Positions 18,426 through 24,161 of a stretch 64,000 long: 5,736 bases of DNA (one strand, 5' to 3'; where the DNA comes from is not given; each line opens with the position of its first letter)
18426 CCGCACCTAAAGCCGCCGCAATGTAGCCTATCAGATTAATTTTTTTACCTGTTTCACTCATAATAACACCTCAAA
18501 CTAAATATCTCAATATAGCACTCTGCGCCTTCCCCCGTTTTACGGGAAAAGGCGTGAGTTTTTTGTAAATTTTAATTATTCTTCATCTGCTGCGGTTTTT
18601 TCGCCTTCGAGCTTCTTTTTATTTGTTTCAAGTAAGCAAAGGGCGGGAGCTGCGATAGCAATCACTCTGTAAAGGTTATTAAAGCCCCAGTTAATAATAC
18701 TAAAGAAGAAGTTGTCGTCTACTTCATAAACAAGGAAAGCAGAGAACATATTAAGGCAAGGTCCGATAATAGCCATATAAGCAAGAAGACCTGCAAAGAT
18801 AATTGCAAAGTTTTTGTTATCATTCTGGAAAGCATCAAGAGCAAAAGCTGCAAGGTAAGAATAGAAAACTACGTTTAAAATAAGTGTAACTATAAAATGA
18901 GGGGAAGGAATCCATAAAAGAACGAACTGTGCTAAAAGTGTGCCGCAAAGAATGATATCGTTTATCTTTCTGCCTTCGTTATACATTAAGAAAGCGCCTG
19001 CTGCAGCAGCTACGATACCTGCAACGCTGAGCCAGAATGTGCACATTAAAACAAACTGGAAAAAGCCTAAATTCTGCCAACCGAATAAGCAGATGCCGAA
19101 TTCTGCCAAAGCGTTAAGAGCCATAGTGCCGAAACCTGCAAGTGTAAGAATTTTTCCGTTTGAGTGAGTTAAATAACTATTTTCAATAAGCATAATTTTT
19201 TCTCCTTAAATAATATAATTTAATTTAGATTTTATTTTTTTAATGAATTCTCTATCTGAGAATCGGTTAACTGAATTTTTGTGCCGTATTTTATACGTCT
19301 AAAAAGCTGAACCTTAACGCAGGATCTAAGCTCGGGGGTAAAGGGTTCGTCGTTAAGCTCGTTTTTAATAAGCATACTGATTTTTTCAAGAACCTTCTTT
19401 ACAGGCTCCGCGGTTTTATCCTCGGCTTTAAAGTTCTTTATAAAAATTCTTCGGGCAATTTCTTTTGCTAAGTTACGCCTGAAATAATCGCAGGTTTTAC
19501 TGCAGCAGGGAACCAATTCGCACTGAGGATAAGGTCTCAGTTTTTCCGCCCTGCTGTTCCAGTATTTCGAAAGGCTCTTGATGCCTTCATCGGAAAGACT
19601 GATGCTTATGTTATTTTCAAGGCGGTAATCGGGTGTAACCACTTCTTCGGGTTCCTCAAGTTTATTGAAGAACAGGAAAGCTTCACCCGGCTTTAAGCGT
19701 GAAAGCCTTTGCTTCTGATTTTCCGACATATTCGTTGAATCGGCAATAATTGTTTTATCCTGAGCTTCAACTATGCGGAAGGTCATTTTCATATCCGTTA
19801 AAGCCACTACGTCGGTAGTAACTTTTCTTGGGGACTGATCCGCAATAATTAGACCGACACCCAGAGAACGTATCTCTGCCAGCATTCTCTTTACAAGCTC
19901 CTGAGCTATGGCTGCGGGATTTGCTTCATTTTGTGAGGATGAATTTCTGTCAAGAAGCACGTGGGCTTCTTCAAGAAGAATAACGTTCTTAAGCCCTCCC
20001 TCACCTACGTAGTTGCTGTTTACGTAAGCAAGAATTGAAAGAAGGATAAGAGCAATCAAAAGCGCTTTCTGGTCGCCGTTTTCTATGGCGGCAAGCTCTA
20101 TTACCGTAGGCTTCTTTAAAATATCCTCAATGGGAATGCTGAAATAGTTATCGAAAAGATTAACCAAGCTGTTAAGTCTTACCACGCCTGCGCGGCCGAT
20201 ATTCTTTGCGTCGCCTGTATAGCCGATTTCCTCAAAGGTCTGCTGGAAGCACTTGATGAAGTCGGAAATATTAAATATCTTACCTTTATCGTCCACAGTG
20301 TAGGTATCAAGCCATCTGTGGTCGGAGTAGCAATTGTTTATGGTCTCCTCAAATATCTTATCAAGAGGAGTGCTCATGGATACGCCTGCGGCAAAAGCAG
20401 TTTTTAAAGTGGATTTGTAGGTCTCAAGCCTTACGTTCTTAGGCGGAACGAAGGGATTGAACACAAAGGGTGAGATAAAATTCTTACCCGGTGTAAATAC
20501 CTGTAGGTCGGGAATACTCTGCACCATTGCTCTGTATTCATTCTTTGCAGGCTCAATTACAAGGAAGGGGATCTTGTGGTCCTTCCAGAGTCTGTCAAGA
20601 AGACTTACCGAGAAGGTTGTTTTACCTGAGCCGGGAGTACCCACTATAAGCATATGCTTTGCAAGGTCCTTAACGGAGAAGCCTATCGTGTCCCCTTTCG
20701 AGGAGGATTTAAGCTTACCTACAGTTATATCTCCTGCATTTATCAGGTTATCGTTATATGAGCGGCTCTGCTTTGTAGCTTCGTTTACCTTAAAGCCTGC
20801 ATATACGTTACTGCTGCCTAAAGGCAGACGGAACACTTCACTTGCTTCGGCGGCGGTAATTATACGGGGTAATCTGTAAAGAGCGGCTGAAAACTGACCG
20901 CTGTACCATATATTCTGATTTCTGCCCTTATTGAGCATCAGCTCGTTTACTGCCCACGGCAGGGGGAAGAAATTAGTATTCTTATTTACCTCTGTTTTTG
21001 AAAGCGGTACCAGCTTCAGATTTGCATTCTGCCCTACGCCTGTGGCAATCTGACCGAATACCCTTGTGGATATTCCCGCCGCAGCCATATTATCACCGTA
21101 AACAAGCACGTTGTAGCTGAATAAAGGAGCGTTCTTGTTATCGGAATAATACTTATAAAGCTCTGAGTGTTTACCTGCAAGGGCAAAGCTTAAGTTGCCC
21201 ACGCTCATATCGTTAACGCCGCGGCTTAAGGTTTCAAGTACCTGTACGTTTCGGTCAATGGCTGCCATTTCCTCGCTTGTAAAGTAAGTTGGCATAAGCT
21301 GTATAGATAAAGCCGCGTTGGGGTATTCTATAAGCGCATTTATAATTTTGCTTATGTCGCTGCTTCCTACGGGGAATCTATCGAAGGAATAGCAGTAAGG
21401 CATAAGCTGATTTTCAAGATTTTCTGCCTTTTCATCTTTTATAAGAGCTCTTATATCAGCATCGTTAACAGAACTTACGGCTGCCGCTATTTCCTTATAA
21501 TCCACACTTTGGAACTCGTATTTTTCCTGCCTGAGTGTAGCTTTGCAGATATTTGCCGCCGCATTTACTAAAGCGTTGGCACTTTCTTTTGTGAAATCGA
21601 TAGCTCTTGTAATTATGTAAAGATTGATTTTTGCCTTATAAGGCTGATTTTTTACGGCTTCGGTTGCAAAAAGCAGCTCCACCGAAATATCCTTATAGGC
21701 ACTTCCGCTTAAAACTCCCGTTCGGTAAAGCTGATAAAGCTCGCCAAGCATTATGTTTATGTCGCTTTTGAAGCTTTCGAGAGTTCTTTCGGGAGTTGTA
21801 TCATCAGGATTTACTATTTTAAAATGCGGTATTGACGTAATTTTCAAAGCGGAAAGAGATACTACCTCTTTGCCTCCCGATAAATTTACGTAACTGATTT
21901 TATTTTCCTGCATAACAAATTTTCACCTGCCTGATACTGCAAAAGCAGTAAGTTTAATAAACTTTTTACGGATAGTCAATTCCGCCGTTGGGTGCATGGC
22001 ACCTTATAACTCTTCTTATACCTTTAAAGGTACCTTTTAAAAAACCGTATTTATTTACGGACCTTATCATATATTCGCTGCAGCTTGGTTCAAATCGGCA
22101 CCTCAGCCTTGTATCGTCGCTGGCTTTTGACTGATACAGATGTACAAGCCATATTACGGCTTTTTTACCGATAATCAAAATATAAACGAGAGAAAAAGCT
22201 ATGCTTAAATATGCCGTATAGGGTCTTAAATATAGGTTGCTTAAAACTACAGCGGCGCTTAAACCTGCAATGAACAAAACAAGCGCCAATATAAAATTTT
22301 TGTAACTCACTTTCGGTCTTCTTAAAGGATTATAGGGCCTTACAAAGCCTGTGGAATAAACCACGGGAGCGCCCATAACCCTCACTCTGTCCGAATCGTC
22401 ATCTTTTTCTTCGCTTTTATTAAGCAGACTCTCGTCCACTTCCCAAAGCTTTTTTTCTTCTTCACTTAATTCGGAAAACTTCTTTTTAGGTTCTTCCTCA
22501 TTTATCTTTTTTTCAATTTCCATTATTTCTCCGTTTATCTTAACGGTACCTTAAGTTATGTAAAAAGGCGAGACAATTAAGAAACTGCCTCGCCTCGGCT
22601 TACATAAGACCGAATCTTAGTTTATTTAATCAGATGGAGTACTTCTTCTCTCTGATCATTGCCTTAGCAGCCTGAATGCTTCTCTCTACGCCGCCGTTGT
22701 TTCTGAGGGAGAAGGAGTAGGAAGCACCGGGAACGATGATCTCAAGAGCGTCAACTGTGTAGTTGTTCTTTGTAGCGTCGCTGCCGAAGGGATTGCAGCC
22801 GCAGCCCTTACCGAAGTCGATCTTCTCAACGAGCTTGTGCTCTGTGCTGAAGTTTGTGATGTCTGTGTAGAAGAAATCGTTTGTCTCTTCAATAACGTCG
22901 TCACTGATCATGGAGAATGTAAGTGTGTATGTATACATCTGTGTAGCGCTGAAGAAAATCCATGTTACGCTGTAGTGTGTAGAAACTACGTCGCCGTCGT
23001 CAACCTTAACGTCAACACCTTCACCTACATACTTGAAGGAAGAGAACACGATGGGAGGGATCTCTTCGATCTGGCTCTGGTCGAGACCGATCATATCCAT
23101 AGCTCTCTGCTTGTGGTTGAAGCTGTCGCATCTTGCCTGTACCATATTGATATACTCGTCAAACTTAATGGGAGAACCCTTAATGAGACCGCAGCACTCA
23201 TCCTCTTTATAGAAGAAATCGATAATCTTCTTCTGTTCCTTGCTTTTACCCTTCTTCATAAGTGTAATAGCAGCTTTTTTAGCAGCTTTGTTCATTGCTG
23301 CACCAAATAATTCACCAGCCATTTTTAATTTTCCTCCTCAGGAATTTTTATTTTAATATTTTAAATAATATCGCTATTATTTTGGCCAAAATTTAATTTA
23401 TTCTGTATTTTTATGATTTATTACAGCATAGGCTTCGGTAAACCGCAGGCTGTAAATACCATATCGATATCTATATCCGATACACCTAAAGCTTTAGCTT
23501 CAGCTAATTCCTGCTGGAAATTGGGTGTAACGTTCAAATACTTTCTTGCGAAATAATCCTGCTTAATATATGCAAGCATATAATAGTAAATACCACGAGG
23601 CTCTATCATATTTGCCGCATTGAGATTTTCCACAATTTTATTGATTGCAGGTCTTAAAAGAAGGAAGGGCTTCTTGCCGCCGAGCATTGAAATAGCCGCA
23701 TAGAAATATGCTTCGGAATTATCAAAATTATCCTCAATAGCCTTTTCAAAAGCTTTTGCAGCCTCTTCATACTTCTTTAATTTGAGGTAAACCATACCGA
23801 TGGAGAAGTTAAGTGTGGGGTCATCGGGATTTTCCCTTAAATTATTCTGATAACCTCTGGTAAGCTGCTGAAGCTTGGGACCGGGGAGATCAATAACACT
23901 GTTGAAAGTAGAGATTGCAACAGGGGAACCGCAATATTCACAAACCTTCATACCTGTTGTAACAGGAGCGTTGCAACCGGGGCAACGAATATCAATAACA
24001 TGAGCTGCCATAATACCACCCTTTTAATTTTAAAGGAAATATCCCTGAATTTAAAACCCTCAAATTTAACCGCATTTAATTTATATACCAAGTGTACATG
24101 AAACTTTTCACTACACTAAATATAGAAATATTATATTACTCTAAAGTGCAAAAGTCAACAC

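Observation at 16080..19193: Five tandem paralogues of a small ~6-TM membrane protein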

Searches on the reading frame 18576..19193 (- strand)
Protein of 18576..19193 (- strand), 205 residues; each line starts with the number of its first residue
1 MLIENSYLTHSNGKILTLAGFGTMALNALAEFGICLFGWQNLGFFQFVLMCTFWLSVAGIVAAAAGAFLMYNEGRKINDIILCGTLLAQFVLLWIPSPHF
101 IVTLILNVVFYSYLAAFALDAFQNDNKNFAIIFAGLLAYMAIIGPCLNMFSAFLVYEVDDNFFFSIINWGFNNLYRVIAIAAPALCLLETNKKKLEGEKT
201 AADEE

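Call 3: search_protein_families(library=pfam, proteins=[window:18576-19193:-], max_evalue=1)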
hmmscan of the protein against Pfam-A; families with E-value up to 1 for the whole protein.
window:18576-19193:- (205 aa): 0 families

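Call 7: search_protein_families(library=ncbifam, proteins=[window:18576-19193:-], max_evalue=0.1)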
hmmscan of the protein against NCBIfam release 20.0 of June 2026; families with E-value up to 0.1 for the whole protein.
window:18576-19193:- (205 aa): 1 family
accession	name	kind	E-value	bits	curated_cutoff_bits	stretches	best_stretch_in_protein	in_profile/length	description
NF001958.0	PRK00733.3-3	equivalog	0.0043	15.5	1055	1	22-153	236-350/680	sodium-translocating pyrophosphatase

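Call 8: search_protein_families(library=padloc, proteins=[window:18576-19193:-], max_evalue=0.1)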
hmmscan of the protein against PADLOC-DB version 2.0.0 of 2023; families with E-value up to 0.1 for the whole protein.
window:18576-19193:- (205 aa): 0 families

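Call 9: find_homologous_proteins(query=A1, max_evalue=0.001)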
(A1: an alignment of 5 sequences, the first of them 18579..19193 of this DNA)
Query A1 (5 sequences) (205 aa, profile of the alignment): 13 proteins with E <= 0.001 among 8000 candidates.
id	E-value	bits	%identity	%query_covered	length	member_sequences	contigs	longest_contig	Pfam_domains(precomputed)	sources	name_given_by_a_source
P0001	9.3e-61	224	24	60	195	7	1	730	-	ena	-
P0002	7.1e-60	221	22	60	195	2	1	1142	-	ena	-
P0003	3.3e-42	163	28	48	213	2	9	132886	-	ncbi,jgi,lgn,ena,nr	ncbi:MAG: hypothetical protein E7564_00970 [Ruminococcaceae bacterium]|nr:hypothetical protein [Osci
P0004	1.1e-40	158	-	-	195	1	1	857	-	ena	-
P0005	3.6e-39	153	-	-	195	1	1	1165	-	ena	-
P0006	1.2e-37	148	28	48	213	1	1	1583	-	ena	-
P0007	1.4e-36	145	34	17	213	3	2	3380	-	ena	-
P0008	1.6e-34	138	96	100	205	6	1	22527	-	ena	-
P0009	1.3e-31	128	82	100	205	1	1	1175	-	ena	-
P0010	8.5e-25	106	73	100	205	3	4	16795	-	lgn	-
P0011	2.7e-20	92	57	96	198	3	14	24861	-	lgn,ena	-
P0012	4.0e-17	81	51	100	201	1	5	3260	-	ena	-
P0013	5.1e-12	65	50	95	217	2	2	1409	-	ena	-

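Call 10: find_encoding_contigs(protein=P0011, flank=10000, max_places=4)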
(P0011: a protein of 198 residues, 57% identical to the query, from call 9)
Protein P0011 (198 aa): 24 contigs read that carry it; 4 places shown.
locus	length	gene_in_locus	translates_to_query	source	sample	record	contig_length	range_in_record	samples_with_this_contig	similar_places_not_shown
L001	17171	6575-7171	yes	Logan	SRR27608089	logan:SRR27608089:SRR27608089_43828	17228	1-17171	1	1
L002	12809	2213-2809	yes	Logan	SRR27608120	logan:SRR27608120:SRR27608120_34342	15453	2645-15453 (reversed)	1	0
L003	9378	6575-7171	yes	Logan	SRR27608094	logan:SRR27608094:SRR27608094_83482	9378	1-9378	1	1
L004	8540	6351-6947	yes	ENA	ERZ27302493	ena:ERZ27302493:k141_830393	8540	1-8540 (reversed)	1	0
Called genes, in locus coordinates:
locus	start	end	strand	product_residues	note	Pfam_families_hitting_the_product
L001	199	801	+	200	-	PF01381:HTH_3, PF12844:HTH_19, PF13443:HTH_26 (weak), PF13560:HTH_31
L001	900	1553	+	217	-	PF01569:PAP2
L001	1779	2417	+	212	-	PF13432:TPR_16 (faint), PF14559:TPR_19 (faint), PF07719:TPR_2 (faint), PF13431:TPR_17 (faint), PF00515:TPR_1 (weak)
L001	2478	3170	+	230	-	-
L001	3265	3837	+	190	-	PF01809:YidD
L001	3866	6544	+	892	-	PF01935:DUF87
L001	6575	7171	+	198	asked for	-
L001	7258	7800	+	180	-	-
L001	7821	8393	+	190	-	-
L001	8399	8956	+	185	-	-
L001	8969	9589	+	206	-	-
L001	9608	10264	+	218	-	-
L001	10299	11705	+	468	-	-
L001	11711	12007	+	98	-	-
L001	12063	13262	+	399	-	PF13421:Band_7_1, PF09851:SHOCT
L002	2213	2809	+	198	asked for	-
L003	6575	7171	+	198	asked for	-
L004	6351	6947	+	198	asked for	-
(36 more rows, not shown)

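Call 11: find_encoding_contigs(protein=P0003, flank=10000, max_places=3)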
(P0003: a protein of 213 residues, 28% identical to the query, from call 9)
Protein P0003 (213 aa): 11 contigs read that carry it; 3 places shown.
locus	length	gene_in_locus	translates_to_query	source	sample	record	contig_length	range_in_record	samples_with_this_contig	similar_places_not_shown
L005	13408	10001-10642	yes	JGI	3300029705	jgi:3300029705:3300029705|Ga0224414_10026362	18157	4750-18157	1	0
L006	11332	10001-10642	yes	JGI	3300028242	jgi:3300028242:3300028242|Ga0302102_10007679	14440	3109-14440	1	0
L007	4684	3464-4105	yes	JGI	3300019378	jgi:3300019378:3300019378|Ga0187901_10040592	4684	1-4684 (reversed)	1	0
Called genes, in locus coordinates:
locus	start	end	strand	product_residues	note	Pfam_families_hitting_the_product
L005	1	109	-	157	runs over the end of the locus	-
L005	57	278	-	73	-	-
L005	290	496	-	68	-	-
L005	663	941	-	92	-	-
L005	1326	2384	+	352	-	PF14397:ATPgrasp_ST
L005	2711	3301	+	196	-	PF13414:TPR_11 (faint), PF00515:TPR_1 (weak), PF07719:TPR_2 (weak), PF13181:TPR_8 (weak)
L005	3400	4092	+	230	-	-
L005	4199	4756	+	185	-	PF01809:YidD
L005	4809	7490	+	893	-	PF01935:DUF87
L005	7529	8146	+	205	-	-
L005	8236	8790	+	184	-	-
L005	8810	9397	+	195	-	-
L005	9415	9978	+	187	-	-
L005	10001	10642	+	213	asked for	-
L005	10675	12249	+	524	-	-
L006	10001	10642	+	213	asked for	-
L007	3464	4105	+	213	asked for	-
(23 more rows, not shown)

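Call 49: find_encoding_contigs(protein=P0010, flank=10000, max_places=2)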
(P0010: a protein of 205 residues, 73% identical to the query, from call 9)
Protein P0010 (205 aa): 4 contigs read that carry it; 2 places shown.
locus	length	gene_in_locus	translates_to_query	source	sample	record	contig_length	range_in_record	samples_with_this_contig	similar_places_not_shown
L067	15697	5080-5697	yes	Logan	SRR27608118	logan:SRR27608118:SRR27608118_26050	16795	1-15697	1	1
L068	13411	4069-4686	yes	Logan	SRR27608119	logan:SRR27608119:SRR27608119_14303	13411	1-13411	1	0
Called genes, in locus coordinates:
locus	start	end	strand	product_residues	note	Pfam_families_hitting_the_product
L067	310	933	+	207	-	PF13432:TPR_16 (faint), PF07719:TPR_2 (faint), PF13431:TPR_17 (faint), PF14559:TPR_19 (faint), PF00515:TPR_1 (weak)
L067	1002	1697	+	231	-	-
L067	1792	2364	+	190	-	PF01809:YidD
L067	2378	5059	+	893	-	PF01935:DUF87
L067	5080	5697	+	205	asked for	-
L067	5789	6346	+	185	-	-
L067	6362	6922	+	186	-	-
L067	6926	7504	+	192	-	-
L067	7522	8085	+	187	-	-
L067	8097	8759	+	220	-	-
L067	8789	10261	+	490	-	-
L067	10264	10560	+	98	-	-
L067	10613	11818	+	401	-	PF13421:Band_7_1, PF09851:SHOCT (weak)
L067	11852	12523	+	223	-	-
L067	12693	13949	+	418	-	PF05193:Peptidase_M16_C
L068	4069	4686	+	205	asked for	-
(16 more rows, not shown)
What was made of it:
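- In this lineage the locus lies in conserved chromosomal context, next to M16 peptidase and Lgt genes (calls 10, 49).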

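Call 50: find_encoding_contigs(protein=P0012, flank=10000, max_places=2)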
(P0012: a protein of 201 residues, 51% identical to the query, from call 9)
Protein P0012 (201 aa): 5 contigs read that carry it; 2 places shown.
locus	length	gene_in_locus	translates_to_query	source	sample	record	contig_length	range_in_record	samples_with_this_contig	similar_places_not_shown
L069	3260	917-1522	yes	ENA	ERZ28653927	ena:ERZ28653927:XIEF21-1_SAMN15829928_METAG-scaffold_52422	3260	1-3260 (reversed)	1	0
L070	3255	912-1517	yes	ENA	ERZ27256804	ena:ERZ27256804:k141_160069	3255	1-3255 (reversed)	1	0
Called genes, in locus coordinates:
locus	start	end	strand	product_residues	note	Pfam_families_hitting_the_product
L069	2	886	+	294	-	?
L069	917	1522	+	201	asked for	-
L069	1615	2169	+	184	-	-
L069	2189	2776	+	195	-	-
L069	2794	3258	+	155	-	?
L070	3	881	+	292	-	?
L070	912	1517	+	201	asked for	-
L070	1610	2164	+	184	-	-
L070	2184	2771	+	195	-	-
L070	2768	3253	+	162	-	?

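Call 58: search_protein_families(library=phrogs, proteins=[window:18576-19193:-], max_evalue=0.01)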
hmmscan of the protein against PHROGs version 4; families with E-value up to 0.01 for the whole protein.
window:18576-19193:- (205 aa): 0 families

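Call 90: list_cluster_members(proteins=[window:18579-19193:-, window:17935-18486:-, window:17328-17912:-, window:16747-17307:-, window:16083-16721:-, window:19235-21913:-, P0148, P0146])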
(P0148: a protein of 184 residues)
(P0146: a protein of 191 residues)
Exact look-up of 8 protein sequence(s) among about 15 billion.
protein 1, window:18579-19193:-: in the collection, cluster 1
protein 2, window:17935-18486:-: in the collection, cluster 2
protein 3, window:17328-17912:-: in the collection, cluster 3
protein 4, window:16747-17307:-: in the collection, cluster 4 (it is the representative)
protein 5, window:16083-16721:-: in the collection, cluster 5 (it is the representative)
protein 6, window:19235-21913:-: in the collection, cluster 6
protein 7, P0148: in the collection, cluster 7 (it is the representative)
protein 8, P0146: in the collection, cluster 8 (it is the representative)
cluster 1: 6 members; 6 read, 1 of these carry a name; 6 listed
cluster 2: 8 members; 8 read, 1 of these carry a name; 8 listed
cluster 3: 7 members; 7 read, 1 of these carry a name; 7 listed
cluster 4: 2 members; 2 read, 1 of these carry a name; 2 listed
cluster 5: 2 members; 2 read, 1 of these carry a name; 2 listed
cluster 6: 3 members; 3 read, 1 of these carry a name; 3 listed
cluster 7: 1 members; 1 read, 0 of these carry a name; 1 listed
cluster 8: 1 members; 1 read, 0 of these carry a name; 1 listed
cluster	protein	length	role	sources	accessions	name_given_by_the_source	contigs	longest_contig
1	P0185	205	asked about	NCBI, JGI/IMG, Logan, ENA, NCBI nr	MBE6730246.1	MAG: hypothetical protein E7564_00990 [Ruminococcaceae bacterium] | hypothetical protein [Oscillospiraceae bacterium]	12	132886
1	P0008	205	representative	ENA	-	-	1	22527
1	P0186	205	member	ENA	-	-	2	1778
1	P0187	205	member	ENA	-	-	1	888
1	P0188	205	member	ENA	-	-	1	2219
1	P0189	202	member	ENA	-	-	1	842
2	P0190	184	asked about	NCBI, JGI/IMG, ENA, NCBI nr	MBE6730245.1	MAG: hypothetical protein E7564_00985 [Ruminococcaceae bacterium] | hypothetical protein [Oscillospiraceae bacterium]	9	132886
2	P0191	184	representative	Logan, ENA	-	-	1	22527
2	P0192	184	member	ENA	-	-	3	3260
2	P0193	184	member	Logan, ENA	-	-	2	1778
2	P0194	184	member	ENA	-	-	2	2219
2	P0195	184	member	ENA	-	-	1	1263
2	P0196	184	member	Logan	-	-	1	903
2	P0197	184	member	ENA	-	-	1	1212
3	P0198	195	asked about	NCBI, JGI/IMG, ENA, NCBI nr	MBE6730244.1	MAG: hypothetical protein E7564_00980 [Ruminococcaceae bacterium] | hypothetical protein [Oscillospiraceae bacterium]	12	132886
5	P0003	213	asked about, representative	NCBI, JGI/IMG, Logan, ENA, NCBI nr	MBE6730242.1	MAG: hypothetical protein E7564_00970 [Ruminococcaceae bacterium] | hypothetical protein [Oscillospiraceae bacterium]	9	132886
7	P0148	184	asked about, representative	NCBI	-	-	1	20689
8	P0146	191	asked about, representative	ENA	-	-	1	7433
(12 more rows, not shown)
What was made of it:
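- Checked: The same gene calls exist in a public MAG, 'Ruminococcaceae bacterium' E7564_00970-00990, all named hypothetical protein (call 90).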

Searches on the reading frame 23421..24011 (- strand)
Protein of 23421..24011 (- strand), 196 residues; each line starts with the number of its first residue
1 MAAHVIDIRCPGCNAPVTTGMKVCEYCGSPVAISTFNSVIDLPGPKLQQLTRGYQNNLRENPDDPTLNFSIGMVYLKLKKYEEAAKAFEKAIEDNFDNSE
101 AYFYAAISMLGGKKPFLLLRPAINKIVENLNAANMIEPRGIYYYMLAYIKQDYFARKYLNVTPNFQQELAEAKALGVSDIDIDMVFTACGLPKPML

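Call 7: search_protein_families(library=ncbifam, proteins=[window:23421-24011:-], max_evalue=0.1)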
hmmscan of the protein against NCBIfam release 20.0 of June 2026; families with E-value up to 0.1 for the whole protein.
window:23421-24011:- (196 aa): 17 families
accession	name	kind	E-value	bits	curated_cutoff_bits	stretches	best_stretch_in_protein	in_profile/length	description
NF040959.1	MamA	equivalog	5.1e-07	29.3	200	1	52-110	92-150/204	magnetosome protein MamA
TIGR02917.1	PEP_TPR_lipo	equivalog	1.7e-05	22.9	312.2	1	51-112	349-410/899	XrtA/PEP-CTERM system TPR-repeat protein PrsT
TIGR00540.1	TPR_hemY_coli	hypoth_equivalog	2.8e-05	23.1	142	1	49-103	310-363/385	heme biosynthesis-associated TPR protein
TIGR02552.1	LcrH_SycD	equivalog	0.00018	21.3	104.8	1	68-110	55-97/136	SycD/LcrH family type III secretion system chaperone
NF053607.1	CHU_0125_OmpA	equivalog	0.00039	19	620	1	52-109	40-97/639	CHU_0125 family OmpA-like outer membrane integrity protein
NF007692.0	PRK10370.1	equivalog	0.0007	19.3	306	1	49-107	66-121/206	heme lyase NrfEFG subunit NrfG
NF033920.0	C39_PA2778_fam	equivalog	0.00099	18.6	150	1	48-107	173-232/255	PA2778 family cysteine peptidase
NF033762.1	social_mot_Tgl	equivalog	0.0018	17.6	225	1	46-101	46-102/252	social motility TPR repeat lipoprotein Tgl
NF047371.1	FlcA_CTERM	equivalog_domain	0.0024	16.4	300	1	52-108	460-515/646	periplasmic flagellar collar protein FlcA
NF052312.1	T9SS_PorW_SprE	equivalog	0.0082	14.8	250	1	67-109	218-259/716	type IX secretion system periplasmic lipoprotein PorW/SprE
TIGR02521.1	type_IV_pilW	equivalog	0.0085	15.7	154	1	57-99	57-99/234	type IV pilus biogenesis/stability protein PilW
NF008017.0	PRK10747.1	equivalog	0.009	14.9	608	1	48-105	311-365/398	protoheme IX biogenesis protein HemY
NF008520.0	PRK11447.1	equivalog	0.04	11.7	858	1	54-100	292-338/1157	cellulose synthase complex outer membrane protein BcsC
NF041522.1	TPR_sll0314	equivalog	0.041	13.1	225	0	70-105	185-220/275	Sll0314/Alr1548 family TPR repeat-containing protein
NF047507.1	TPR_BatC_Lepto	exception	0.047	13.1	175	1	68-101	99-132/214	TPR repeat-containing protein BatC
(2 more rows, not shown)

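Call 8: search_protein_families(library=padloc, proteins=[window:23421-24011:-], max_evalue=0.1)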
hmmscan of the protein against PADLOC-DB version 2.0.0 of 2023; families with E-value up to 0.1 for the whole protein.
window:23421-24011:- (196 aa): 1 family
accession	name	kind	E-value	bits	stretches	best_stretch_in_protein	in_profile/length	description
PDLC04888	PDC-S06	-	0.049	9.8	1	49-187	464-603/851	-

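Call 47: search_protein_families(library=pfam, proteins=[window:23421-24011:-], max_evalue=0.1)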
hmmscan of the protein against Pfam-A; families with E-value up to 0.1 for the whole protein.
window:23421-24011:- (196 aa): 26 families (the best 25 are shown)
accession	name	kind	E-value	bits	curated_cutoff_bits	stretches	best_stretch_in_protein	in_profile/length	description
PF00515.34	TPR_1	-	6e-07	29.5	27.8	1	70-93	6-29/34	Tetratricopeptide repeat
PF13181.12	TPR_8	-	1.2e-06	28.6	25.7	1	68-93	4-29/34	Tetratricopeptide repeat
PF07719.23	TPR_2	-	2.3e-06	27.7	27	1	69-95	5-31/34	Tetratricopeptide repeat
PF13414.12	TPR_11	-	1.3e-05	25.2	26.8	1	73-104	2-33/42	TPR repeat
PF23914.1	TPR_CcmH_CycH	-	5.2e-05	23.6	42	1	46-108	31-94/158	Cytochrome c-type biogenesis protein H TPR domain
PF13432.12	TPR_16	-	0.0001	23.1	32.7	1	58-95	24-60/65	Tetratricopeptide repeat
PF13431.12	TPR_17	-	0.00013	22.4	24.4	0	58-84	6-32/34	Tetratricopeptide repeat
PF13248.11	Zn_ribbon_3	-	0.00013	21.7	27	1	8-30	3-25/26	zinc-ribbon domain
PF13240.11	Zn_Ribbon_1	-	0.00016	21.8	25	1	10-31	2-23/23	zinc-ribbon domain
PF14559.12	TPR_19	-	0.00045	20.9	25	1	58-101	18-61/68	Tetratricopeptide repeat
PF10571.15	UPF0547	-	0.00052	20.5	29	1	10-28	3-21/26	Uncharacterised protein family UPF0547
PF12773.13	DZR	-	0.00061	20.3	27.3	1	8-28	25-45/45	Double zinc ribbon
PF13174.12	TPR_6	-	0.00091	20.2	26.3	1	71-94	6-29/33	Tetratricopeptide repeat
PF13424.12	TPR_12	-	0.0033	18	30.1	1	69-93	49-73/77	Tetratricopeptide repeat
PF13371.12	TPR_9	-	0.0065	16.9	35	1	58-95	22-59/73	Tetratricopeptide repeat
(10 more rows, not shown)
